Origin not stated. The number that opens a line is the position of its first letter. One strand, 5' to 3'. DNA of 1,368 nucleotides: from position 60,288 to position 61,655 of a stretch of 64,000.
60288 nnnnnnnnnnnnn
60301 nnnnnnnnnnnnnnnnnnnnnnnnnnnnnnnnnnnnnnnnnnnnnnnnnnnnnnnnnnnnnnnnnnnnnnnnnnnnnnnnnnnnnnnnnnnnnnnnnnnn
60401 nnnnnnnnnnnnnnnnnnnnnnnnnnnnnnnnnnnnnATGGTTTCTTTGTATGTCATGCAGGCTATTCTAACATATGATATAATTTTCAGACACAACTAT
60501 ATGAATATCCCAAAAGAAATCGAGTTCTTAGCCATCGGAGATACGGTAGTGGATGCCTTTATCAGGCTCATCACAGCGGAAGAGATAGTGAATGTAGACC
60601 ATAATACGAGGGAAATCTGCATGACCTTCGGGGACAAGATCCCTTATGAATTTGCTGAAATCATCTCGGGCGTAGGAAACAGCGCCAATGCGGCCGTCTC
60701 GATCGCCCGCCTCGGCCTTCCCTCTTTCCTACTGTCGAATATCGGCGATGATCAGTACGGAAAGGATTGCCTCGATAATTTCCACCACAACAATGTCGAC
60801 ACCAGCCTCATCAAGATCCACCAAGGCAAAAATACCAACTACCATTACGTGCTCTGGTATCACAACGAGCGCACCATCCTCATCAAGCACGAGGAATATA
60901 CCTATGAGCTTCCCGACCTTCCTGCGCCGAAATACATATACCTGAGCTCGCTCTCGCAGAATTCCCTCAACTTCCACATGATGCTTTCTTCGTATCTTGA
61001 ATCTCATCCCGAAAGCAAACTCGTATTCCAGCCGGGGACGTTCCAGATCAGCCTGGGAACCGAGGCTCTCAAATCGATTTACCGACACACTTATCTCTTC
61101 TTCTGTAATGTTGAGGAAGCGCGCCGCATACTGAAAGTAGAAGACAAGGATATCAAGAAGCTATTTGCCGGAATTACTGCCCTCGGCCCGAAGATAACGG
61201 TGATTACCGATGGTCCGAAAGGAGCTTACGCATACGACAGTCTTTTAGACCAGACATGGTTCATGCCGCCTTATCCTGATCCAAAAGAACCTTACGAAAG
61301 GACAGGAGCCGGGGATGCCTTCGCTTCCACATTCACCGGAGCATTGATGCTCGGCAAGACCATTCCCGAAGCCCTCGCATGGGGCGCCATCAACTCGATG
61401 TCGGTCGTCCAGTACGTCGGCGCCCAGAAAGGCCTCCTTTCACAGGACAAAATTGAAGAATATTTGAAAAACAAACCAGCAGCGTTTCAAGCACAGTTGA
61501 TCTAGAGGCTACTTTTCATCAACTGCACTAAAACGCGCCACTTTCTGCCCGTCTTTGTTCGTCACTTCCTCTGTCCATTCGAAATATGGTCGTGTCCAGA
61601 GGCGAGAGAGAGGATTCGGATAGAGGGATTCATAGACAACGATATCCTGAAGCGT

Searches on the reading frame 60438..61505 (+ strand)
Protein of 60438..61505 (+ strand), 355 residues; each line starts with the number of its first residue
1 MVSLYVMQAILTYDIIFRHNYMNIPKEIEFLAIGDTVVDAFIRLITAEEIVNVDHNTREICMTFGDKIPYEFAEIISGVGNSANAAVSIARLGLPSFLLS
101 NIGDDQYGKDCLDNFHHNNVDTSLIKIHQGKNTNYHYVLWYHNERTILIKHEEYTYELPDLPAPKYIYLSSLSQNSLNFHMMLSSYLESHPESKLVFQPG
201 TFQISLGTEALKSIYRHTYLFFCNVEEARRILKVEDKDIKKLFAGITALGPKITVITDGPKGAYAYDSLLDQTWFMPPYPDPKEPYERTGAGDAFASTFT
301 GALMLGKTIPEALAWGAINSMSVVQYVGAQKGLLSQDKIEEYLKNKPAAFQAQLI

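Call 42: search_protein_families(library=pfam, proteins=[window:60438-61505:+], max_evalue=0.001)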
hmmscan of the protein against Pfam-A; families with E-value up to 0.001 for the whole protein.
window:60438-61505:+ (355 aa): 2 families
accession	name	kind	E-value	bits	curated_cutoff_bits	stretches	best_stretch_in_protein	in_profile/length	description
PF00294.29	PfkB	-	5.5e-36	124.9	25.8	1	80-332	37-298/302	pfkB family carbohydrate kinase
PF08543.17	Phos_pyr_kin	-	0.0003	20.7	27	1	211-316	112-224/246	Phosphomethylpyrimidine kinase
